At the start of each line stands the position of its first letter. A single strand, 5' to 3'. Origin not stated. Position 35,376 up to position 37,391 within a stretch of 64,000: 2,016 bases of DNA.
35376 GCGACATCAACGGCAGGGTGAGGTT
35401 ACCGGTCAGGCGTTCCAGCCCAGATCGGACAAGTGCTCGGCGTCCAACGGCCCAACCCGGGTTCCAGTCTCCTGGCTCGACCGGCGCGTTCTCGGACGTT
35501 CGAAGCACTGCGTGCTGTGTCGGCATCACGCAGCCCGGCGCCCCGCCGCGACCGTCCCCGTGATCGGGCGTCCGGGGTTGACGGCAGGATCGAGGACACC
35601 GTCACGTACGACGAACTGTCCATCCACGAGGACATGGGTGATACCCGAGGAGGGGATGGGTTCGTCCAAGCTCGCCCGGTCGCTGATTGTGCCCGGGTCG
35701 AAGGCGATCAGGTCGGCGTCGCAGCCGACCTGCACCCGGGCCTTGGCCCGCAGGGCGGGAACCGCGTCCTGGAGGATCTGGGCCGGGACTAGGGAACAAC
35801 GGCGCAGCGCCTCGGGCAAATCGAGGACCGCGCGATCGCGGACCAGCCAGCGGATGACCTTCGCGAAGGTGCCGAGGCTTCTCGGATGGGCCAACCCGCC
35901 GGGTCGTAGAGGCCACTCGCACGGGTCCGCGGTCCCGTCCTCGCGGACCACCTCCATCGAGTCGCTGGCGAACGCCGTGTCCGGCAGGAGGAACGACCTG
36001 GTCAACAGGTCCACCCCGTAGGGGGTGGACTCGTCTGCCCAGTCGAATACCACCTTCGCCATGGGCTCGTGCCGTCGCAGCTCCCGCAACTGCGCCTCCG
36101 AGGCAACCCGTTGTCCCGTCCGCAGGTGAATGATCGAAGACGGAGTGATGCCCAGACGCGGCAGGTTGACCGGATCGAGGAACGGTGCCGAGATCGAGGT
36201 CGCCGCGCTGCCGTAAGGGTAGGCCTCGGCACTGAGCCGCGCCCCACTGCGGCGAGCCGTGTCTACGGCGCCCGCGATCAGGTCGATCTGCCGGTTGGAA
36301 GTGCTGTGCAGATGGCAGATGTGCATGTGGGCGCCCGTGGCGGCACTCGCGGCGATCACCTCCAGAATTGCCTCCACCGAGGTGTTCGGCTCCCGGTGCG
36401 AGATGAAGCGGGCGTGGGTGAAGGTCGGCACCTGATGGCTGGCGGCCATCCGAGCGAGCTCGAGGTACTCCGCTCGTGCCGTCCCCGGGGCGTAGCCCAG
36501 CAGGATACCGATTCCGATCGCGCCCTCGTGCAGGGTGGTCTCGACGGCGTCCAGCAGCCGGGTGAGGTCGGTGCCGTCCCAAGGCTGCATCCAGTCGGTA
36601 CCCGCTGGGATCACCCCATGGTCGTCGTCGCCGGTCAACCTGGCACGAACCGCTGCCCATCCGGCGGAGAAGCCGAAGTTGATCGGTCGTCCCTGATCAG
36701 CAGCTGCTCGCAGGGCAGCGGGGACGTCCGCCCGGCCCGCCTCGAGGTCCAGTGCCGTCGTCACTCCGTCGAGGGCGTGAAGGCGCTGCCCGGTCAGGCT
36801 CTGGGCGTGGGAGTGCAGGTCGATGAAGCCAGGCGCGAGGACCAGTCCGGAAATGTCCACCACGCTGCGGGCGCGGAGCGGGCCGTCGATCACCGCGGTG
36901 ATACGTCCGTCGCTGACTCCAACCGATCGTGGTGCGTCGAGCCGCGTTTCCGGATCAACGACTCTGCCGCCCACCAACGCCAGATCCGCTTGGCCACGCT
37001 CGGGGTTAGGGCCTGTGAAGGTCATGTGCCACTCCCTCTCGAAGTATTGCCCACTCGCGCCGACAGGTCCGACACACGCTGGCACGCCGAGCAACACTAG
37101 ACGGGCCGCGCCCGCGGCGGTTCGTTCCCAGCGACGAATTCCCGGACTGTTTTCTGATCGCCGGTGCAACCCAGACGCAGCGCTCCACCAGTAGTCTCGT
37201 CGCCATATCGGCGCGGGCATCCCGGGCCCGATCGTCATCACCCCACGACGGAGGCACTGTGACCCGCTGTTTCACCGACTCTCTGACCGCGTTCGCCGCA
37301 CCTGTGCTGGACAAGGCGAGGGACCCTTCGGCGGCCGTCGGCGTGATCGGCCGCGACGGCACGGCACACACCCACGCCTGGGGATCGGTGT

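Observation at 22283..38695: Candidate undescribed PucR-activated regulon for import and breakdown of D-amino-acid-containing or N-acylated peptides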

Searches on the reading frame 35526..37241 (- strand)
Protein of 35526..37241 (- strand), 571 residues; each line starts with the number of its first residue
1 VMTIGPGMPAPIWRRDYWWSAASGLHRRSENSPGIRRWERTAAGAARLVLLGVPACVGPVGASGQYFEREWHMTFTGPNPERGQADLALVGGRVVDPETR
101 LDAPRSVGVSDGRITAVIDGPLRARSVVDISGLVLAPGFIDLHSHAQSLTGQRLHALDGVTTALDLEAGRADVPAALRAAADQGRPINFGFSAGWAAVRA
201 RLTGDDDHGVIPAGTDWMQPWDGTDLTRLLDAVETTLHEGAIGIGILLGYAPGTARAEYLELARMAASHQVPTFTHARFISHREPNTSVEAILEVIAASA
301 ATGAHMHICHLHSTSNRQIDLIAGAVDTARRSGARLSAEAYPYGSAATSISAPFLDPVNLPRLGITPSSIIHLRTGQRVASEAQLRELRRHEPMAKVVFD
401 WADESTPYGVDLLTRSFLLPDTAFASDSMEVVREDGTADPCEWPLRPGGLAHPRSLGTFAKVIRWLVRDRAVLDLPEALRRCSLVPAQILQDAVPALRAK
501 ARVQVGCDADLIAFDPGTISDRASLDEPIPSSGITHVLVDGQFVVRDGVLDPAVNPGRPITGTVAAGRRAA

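Call 3: search_protein_families(library=pfam, proteins=[window:35526-37241:-])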
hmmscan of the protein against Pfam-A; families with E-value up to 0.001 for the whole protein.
window:35526-37241:- (571 aa): 2 families
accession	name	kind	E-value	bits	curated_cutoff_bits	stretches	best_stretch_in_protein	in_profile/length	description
PF07969.17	Amidohydro_3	-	1.8e-13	51.3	29.7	2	127-201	2-77/472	Amidohydrolase family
PF01979.26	Amidohydro_1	-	1.2e-07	31.8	25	0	135-316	2-160/345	Amidohydrolase family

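Call 10: search_solved_structures(query=window:35526-37241:-, max_evalue=0.001)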
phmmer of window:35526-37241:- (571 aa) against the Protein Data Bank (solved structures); distinct sequences matched with E-value up to 0.001: 18.
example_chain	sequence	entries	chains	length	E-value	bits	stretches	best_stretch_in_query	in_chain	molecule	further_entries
3gip_A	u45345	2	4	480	7.5e-25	90.6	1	85-545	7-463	N-acyl-D-glutamate deacylase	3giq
1rjq_A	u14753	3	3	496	3.8e-14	55.2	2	451-547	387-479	D-aminoacylase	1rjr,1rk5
1rjp_A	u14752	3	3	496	3.9e-14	55.2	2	451-547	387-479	D-aminoacylase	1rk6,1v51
9kb3_A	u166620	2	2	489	4.6e-14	54.9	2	451-555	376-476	Carbohydrate de-N-acetylated protein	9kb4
9kb1_A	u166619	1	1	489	4.7e-14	54.9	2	451-555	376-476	PpOngB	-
1m7j_A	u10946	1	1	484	7.6e-14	54.2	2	451-547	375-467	D-aminoacylase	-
1v4y_A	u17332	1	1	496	9.8e-14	53.9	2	451-547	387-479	D-aminoacylase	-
9g5m_A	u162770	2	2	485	3.4e-12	48.8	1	450-542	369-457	Amidohydrolase family protein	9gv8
3e74_A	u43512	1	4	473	8.7e-07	30.9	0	89-169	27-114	Allantoinase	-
8hfd_A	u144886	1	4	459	1.7e-06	29.9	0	98-169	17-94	Allantoinase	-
4yiw_A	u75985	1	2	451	6.3e-06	28.1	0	88-162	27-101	Dihydroorotase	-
3mpg_A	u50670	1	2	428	9.7e-06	27.5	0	91-162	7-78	Dihydroorotase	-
1xrf_A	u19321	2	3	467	3e-05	25.8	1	79-148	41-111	Dihydroorotase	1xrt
4bjh_A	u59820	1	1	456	5.8e-05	24.9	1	79-148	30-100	DIHYDROOROTASE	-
6gde_A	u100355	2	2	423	0.00011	24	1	88-148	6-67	Dihydroorotase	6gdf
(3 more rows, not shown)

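Call 22: search_protein_families(library=ncbifam, proteins=[window:35526-37025:-], max_evalue=0.00001)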
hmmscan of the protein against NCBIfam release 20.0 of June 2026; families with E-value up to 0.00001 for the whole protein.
window:35526-37025:- (499 aa): 22 families
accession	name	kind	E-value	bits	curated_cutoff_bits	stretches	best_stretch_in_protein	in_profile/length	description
NF006560.0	PRK09061.1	subfamily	2.4e-166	554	340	1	9-492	22-515/517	amidohydrolase family protein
TIGR03178.1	allantoinase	equivalog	4.6e-14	52.1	357.85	0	14-93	1-88/441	allantoinase AllB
NF006689.0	PRK09237.1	equivalog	3.3e-12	45.6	371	1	13-93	3-91/383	amidohydrolase/deacetylase family metallohydrolase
NF005791.0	PRK07627.1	equivalog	1.9e-10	40.3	442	1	16-73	4-63/425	dihydroorotase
TIGR00857.1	pyrC_multi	subfamily_domain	1.2e-09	37.6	279.05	0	33-77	6-51/412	dihydroorotase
NF006844.0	PRK09357.2-5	equivalog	1.2e-09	37.6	701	0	18-75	7-65/422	dihydroorotase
NF006845.0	PRK09357.2-6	equivalog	2.9e-09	36.1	728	1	19-75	7-65/428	dihydroorotase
NF004839.0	PRK06189.1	equivalog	4e-09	35.6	631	0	202-270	203-265/451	allantoinase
NF005960.0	PRK08044.1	equivalog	6.6e-09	35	688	0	34-77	22-65/453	allantoinase AllB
NF058539.1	ergo_uti2_ErtD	equivalog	1.8e-08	33.7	650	0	18-94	6-88/449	hydantoin-5-propionate amidohydrolase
NF006839.0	PRK09357.1-4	equivalog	2.2e-08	33.1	576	1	19-75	6-63/422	dihydroorotase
NF006838.0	PRK09357.1-3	equivalog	2.7e-08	33.1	644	0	15-71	3-61/423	dihydroorotase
TIGR02033.1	D-hydantoinase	equivalog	3.8e-08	32.7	393.25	0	17-89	3-74/454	dihydropyrimidinase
NF002668.0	PRK02382.1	equivalog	9.6e-07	27.8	452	0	22-75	13-58/436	dihydroorotase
NF009060.0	PRK12394.1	equivalog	1e-06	27.8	442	1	13-93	3-90/381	metallo-dependent hydrolase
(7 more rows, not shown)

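Call 26: find_homologous_proteins(query=window:35526-37025:-, max_evalue=1e-30)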
Query window:35526-37025:- (499 aa): 3673 proteins with E <= 1e-30 among 8000 candidates; the best 120 are listed.
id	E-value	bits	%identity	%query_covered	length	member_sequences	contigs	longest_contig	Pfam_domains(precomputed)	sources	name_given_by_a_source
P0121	0.0e+0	1095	99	100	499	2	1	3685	PF07969.18,PF01979.27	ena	-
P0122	7.4e-170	584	57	96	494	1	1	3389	PF07969.18,PF01979.27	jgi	jgi:dihydroorotase-like cyclic amidohydrolase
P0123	3.0e-162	559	56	95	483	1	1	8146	PF07969.18,PF01979.27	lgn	-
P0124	8.2e-160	551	54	96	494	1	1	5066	PF07969.18,PF01979.27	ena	-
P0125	1.7e-159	550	55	96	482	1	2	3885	PF07969.18,PF01979.27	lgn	-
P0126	3.2e-158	546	56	96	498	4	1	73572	PF07969.18,PF01979.27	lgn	-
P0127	4.2e-158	545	54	97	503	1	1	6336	PF07969.18,PF01979.27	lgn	-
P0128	6.9e-158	544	56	95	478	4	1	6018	PF07969.18,PF01979.27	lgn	-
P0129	1.0e-157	544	55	97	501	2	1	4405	PF07969.18,PF01979.27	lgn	-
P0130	6.3e-157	541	56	96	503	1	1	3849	PF07969.18,PF01979.27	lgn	-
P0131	1.6e-154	533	55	96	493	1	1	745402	PF07969.18,PF01979.27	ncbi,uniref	ncbi:amidohydrolase family protein [Nonomuraea sp. NPDC047897]|uniref:amidohydrolase family protein 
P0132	3.9e-154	532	54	96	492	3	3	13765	PF07969.18,PF01979.27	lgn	-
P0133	9.4e-154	531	54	96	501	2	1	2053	PF07969.18,PF01979.27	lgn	-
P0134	1.4e-153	530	54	96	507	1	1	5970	PF07969.18,PF01979.27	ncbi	-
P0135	3.8e-153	529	56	95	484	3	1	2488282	PF07969.18,PF01979.27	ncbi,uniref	ncbi:MAG: amidohydrolase family protein [Nocardioides sp.]|uniref:amidohydrolase family protein n=1 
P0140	9.3e-152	524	55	96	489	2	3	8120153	PF07969.18,PF01979.27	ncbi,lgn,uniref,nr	ncbi:amidohydrolase family protein [Kribbella sandramycini]|uniref:Amidohydrolase family protein n=1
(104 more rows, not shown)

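Call 27: find_encoding_contigs(protein=P0135, flank=10000, max_places=1)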
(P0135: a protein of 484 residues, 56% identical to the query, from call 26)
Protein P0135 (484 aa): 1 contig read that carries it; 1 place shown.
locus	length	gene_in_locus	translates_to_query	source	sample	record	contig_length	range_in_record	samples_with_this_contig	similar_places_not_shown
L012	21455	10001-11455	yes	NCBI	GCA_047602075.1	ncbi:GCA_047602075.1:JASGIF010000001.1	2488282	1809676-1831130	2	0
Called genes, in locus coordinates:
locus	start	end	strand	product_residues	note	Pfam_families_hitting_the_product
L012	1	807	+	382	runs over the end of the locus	PF00089:Trypsin, PF13365:Trypsin_2, PF00595:PDZ, PF13180:PDZ_2, PF17820:PDZ_6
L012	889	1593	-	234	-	PF04299:FMN_bind_2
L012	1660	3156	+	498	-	PF07969:Amidohydro_3, PF01979:Amidohydro_1 (weak)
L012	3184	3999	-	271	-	PF02463:SMC_N (faint), PF00005:ABC_tran, PF13175:AAA_15 (faint), PF13304:AAA_21 (faint)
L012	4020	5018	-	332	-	PF01032:FecCD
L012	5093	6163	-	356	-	PF01032:FecCD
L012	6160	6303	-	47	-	-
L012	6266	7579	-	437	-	PF00144:Beta-lactamase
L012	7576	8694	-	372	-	PF02746:MR_MLE_N, PF26685:DUF8230_C, PF13378:MR_MLE_C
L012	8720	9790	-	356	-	PF01497:Peripla_BP_2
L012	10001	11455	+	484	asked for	PF07969:Amidohydro_3 (weak), PF01979:Amidohydro_1 (faint)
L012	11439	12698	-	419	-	PF00756:Esterase, PF00326:Peptidase_S9 (faint)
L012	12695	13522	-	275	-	PF04951:Peptidase_M55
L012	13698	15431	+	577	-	PF17853:GGDEF_2, PF13556:HTH_30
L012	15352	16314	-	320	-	-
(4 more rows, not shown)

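Call 28: find_encoding_contigs(protein=P0140, flank=10000, max_places=1)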
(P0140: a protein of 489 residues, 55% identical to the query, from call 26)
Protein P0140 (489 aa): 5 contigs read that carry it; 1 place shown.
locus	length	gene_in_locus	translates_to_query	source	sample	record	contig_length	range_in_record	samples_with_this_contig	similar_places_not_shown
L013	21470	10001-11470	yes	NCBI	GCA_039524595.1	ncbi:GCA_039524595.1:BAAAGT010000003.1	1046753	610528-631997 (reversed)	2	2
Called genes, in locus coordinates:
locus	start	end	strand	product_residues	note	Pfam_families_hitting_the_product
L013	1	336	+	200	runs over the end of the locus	PF01370:Epimerase (weak), PF13460:NAD_binding_10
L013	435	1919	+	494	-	PF07969:Amidohydro_3, PF01979:Amidohydro_1 (faint)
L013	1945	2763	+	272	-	PF04951:Peptidase_M55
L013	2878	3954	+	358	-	PF01497:Peripla_BP_2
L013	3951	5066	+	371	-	PF02746:MR_MLE_N, PF26685:DUF8230_C, PF13378:MR_MLE_C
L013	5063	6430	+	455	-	PF00144:Beta-lactamase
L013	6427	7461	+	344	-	PF01032:FecCD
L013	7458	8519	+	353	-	PF01032:FecCD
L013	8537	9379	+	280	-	PF00005:ABC_tran, PF02463:SMC_N (faint), PF13175:AAA_15 (weak), PF13304:AAA_21 (faint)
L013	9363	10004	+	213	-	PF04299:FMN_bind_2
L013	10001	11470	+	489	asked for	PF07969:Amidohydro_3, PF01979:Amidohydro_1 (faint), PF07969:Amidohydro_3 (weak)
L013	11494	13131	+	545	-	PF17853:GGDEF_2 (weak), PF13556:HTH_30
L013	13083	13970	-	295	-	-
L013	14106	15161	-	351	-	PF13560:HTH_31, PF01381:HTH_3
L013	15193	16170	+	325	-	PF14525:AraC_binding_2, PF00165:HTH_AraC (faint), PF12833:HTH_18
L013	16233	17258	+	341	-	-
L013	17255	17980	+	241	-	PF21946:LppM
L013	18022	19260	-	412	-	PF12802:MarR_2, PF01047:MarR (weak), PF13412:HTH_24, PF13545:HTH_Crp_2 (faint), PF00480:ROK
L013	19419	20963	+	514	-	PF02463:SMC_N (faint), PF00005:ABC_tran, PF13304:AAA_21 (faint), PF00005:ABC_tran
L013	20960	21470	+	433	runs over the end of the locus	PF02653:BPD_transp_2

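Call 29: find_encoding_contigs(protein=P0126, flank=10000, max_places=1)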
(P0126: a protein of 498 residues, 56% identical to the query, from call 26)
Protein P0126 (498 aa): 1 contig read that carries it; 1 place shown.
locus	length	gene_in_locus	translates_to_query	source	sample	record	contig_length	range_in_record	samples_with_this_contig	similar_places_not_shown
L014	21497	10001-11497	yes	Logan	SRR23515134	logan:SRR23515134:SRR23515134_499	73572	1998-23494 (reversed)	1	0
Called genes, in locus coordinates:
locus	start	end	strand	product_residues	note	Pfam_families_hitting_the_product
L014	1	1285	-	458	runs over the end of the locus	PF00324:AA_permease, PF13520:AA_permease_2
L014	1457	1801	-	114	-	PF01817:CM_2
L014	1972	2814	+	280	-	PF00809:Pterin_bind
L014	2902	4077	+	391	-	PF01494:FAD_binding_3, PF13450:NAD_binding_8 (weak), PF01494:FAD_binding_3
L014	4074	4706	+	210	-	PF11361:DUF3159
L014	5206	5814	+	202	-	PF00440:TetR_N, PF17920:TetR_C_16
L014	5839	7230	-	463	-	PF00144:Beta-lactamase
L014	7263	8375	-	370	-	PF02746:MR_MLE_N (weak), PF13378:MR_MLE_C, PF26685:DUF8230_C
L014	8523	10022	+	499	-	PF07969:Amidohydro_3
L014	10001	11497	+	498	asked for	PF07969:Amidohydro_3, PF01979:Amidohydro_1 (faint)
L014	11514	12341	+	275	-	PF04951:Peptidase_M55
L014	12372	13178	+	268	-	PF04951:Peptidase_M55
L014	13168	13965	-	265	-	PF00005:ABC_tran, PF13304:AAA_21 (faint), PF13401:AAA_22 (weak), PF08352:oligo_HPY (weak)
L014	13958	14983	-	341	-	PF00005:ABC_tran, PF13304:AAA_21 (weak), PF08352:oligo_HPY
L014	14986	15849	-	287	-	PF00528:BPD_transp_1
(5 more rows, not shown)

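Call 67: search_protein_families(library=pfam, proteins=[L013:3951-5066:+], max_evalue=0.01)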
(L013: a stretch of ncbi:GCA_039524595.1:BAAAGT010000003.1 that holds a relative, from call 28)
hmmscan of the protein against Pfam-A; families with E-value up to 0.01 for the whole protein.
L013:3951-5066:+ (371 aa): 3 families
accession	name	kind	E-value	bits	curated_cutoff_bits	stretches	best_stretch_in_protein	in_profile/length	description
PF13378.12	MR_MLE_C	-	2e-50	172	29.4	1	154-357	9-218/219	Enolase C-terminal domain-like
PF02746.21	MR_MLE_N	-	4.6e-12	46.6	22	1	8-125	4-116/117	Mandelate racemase / muconate lactonizing enzyme, N-terminal domain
PF18374.6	Enolase_like_N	-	0.008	16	25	0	13-51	2-32/52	Enolase N-terminal domain-like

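Call 79: search_solved_structures(query=L013:3951-5066:+, max_evalue=1e-10)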
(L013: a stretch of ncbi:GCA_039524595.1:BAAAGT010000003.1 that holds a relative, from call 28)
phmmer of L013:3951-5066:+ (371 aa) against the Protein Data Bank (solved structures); distinct sequences matched with E-value up to 1e-10: 84 (the best 60 are shown).
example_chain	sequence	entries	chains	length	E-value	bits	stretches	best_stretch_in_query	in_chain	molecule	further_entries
1sja_A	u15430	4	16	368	2.1e-145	487.9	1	7-363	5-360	N-acylamino acid racemase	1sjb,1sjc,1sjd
7s8w_A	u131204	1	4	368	7e-145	486.2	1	7-363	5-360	N-succinylamino acid racemase/O-succinylbenzoate synthase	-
4a6g_A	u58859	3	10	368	4.8e-144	483.4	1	7-363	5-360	N-ACYLAMINO ACID RACEMASE | N-succinylamino acid racemase | O-SUCCINYLBENZOATE SYNTHASE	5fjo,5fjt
5fjr_A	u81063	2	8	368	6.6e-144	483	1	7-363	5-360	O-SUCCINYLBENZOATE SYNTHASE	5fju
5fjp_A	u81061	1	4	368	3.6e-143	480.5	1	7-363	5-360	O-SUCCINYLBENZOATE SYNTHASE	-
2fkp_A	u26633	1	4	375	1.2e-99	337.4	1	5-365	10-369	N-acylamino acid racemase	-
2ggj_A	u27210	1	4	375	1.6e-99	336.9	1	5-365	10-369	N-acylamino acid racemase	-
1r0m_A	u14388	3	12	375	1.8e-99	336.8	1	5-365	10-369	N-acylamino acid racemase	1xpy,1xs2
2ggi_A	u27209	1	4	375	2.8e-99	336.1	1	5-365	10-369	N-acylamino acid racemase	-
2ggg_A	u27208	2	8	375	3.8e-98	332.5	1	5-365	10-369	N-acylamino acid racemase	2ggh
2zc8_A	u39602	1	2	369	5.8e-98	331.8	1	5-352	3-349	N-acylamino acid racemase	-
1wue_A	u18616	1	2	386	7.1e-86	292.1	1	5-363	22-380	mandelate racemase/muconate lactonizing enzyme family protein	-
1wuf_A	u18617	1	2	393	1.7e-79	271.1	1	13-365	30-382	hypothetical protein lin2664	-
3qld_A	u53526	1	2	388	3.4e-69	237.2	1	6-369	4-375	Mandelate racemase/muconate lactonizing protein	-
3mwc_A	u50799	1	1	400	2.4e-60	208.1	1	5-351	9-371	Mandelate racemase/muconate lactonizing protein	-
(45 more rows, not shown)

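Call 93: search_solved_structures(query=window:35526-37025:-, max_evalue=1e-15, show_alignments=1)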
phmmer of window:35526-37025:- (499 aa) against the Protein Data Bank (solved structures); distinct sequences matched with E-value up to 1e-15: 1.
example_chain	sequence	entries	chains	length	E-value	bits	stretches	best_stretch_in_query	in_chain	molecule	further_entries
3gip_A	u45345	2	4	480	3.4e-25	91.8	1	13-473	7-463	N-acyl-D-glutamate deacylase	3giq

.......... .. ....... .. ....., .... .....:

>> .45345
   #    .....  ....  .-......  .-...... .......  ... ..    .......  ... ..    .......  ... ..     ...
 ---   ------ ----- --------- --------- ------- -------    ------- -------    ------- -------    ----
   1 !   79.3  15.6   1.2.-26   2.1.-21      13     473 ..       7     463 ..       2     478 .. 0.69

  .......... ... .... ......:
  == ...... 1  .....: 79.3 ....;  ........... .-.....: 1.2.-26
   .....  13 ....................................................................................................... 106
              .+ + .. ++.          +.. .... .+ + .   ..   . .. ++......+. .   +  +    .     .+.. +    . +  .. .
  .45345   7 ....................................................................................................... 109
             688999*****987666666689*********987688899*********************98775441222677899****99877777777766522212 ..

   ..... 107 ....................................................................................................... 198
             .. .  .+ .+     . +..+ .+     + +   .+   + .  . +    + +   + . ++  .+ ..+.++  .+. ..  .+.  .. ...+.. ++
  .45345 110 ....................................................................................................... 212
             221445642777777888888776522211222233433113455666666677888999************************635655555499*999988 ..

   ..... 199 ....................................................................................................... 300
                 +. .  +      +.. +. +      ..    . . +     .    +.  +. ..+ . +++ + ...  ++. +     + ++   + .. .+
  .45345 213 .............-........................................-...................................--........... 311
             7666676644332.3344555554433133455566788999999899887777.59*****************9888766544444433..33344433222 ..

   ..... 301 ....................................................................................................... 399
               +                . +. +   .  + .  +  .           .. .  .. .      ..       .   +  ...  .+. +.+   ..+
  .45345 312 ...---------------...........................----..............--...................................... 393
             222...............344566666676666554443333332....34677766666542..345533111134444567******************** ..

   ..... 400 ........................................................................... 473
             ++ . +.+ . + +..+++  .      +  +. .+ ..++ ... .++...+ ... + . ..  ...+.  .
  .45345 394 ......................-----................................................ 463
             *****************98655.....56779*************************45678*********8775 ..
